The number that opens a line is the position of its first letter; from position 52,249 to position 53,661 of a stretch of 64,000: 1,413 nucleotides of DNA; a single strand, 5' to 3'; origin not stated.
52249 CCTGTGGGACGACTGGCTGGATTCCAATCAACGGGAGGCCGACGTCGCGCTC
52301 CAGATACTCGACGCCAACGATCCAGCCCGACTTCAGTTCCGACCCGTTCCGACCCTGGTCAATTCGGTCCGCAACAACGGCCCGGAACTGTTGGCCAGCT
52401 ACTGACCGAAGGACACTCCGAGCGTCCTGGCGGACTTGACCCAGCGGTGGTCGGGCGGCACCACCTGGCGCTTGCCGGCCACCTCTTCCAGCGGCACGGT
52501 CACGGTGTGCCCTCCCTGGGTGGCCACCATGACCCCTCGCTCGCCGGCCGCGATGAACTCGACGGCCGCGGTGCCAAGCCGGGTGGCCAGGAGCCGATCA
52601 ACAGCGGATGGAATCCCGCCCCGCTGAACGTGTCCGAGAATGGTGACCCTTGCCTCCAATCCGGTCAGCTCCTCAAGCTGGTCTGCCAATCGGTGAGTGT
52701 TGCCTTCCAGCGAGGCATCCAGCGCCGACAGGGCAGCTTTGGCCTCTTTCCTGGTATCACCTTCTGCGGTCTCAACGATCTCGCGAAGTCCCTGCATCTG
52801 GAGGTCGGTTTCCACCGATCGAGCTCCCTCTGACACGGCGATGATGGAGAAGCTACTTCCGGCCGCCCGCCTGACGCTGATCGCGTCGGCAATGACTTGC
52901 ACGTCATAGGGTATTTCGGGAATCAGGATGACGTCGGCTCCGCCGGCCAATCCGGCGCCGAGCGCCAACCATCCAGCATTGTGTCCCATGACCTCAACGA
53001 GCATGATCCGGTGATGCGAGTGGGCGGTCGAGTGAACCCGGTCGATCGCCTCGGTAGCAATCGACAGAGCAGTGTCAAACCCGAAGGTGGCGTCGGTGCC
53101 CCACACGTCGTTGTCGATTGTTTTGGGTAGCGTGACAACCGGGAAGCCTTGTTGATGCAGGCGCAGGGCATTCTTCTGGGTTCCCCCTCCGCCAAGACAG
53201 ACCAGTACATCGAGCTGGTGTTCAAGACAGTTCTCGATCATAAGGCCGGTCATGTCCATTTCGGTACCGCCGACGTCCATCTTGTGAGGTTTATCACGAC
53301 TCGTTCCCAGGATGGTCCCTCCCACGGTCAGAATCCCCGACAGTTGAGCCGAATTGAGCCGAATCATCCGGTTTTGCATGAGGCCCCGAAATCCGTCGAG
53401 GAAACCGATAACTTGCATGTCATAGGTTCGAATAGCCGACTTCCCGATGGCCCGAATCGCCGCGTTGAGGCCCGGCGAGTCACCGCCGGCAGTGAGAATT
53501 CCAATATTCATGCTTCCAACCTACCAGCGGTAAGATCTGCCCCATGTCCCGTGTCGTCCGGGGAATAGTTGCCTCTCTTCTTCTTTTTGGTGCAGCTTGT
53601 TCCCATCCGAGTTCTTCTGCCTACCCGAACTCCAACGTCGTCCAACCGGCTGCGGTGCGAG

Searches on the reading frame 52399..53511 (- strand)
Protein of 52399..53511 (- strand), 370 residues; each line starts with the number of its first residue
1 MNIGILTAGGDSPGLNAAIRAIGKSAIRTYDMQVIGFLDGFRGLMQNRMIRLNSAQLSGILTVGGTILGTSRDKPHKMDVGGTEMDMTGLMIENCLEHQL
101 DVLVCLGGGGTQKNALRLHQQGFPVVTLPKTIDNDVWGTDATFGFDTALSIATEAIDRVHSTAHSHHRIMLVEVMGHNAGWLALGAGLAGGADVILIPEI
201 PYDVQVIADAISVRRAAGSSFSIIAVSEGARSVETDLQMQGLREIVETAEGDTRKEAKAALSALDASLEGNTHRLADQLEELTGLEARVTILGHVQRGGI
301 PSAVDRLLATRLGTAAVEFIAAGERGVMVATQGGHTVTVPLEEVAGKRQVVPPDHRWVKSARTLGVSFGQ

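Call 79: search_protein_families(library=pfam, proteins=[window:52399-53511:-], max_evalue=0.0001)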
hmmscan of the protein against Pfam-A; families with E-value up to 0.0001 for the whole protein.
window:52399-53511:- (370 aa): 1 family
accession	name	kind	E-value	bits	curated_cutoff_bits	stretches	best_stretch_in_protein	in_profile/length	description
PF00365.25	PFK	-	9e-101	337.3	30.9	1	2-320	1-277/277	Phosphofructokinase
